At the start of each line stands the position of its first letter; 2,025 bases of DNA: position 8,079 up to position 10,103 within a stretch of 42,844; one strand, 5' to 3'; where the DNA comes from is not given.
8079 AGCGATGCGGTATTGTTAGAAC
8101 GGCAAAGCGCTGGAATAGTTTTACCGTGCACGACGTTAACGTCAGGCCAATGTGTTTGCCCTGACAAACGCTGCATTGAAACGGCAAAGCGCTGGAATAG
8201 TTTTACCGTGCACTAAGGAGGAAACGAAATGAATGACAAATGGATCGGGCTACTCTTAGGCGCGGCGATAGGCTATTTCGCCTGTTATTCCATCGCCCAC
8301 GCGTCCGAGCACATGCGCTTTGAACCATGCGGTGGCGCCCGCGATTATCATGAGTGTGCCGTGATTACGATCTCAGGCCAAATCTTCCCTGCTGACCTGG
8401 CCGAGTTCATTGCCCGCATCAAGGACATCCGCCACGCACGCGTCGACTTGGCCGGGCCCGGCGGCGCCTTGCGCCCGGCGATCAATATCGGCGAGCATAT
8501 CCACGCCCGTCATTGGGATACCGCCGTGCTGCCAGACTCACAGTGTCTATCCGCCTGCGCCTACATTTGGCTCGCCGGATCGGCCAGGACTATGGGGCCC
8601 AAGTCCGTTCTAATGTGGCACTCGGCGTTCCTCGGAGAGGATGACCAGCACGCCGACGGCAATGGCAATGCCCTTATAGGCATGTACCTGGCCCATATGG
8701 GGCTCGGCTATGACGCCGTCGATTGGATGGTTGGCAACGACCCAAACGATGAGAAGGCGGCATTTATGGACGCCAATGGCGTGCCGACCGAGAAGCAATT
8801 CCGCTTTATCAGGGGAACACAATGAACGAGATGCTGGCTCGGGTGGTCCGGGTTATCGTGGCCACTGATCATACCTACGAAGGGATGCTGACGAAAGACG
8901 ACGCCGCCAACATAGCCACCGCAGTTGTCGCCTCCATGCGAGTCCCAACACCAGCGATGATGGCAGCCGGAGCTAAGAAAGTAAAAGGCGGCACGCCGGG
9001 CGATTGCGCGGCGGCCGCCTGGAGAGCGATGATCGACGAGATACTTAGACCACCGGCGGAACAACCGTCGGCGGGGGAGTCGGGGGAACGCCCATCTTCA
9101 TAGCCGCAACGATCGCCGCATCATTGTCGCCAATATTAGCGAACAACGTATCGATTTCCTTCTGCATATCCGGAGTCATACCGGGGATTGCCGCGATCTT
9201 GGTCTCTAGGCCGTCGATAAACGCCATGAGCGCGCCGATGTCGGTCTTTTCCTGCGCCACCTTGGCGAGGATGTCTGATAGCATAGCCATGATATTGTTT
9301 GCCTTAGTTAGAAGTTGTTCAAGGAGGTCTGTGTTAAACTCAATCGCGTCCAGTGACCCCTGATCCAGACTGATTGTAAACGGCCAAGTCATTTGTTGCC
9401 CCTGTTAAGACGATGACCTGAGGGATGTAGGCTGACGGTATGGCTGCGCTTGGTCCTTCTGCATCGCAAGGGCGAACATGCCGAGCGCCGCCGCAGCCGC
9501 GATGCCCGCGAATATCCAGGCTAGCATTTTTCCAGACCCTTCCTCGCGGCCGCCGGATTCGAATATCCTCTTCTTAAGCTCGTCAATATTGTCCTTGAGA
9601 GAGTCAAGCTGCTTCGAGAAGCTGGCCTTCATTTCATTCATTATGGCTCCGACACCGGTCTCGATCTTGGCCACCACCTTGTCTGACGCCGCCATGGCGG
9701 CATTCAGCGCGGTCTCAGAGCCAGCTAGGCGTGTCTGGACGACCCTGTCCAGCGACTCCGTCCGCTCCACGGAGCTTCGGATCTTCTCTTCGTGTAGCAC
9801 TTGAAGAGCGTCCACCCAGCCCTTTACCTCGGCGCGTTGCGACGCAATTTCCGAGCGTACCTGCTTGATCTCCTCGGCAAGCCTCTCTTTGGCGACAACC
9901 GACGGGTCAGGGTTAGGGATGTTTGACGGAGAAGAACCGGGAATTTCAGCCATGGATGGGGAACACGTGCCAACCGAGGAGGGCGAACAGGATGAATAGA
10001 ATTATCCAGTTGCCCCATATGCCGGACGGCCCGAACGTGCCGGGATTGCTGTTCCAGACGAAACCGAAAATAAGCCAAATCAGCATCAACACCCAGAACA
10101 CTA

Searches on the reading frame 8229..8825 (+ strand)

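Call 31: search_protein_families(library=pfam, proteins=[window:8229-8825:+], max_evalue=0.01)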
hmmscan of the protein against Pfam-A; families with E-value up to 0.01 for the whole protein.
window:8229-8825:+ (198 aa): 1 family
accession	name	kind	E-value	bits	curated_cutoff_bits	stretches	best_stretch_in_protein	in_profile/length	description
PF25145.1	NfeD1b_N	-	8e-05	22.7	40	1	68-139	32-102/189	NfeD1b, N-terminal domain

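Call 54: search_protein_families(library=phrogs, proteins=[window:8229-8825:+], max_evalue=0.001)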
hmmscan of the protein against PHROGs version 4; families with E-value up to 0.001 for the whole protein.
window:8229-8825:+ (198 aa): 1 family
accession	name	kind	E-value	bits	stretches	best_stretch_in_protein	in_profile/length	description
phrog_1827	-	other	0.00026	21.4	1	71-136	56-121/202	ATP-dependent protease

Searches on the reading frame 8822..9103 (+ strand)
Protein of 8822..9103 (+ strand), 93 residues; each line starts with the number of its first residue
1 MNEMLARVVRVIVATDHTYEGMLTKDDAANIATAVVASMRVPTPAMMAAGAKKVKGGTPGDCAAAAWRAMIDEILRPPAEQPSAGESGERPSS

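Call 53: search_protein_families(library=pfam, proteins=[window:8822-9103:+], max_evalue=0.01)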
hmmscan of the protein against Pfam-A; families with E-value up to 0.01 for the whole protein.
window:8822-9103:+ (93 aa): 0 families

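Call 54: search_protein_families(library=phrogs, proteins=[window:8822-9103:+], max_evalue=0.001)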
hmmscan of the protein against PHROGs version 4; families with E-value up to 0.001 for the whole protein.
window:8822-9103:+ (93 aa): 0 families

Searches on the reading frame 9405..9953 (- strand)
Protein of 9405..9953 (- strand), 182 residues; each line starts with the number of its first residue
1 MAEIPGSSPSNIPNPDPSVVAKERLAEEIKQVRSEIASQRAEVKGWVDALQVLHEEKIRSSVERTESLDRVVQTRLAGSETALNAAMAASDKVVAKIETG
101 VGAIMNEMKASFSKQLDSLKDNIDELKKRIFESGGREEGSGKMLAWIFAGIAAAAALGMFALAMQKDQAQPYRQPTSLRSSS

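Call 53: search_protein_families(library=pfam, proteins=[window:9405-9953:-], max_evalue=0.01)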
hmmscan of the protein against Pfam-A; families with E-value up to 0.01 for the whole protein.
window:9405-9953:- (182 aa): 1 family
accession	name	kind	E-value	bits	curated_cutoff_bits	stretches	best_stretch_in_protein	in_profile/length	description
PF08202.16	MIS13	-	0.0063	16.3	23.5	1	25-128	156-248/300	Mis12-Mtw1 protein family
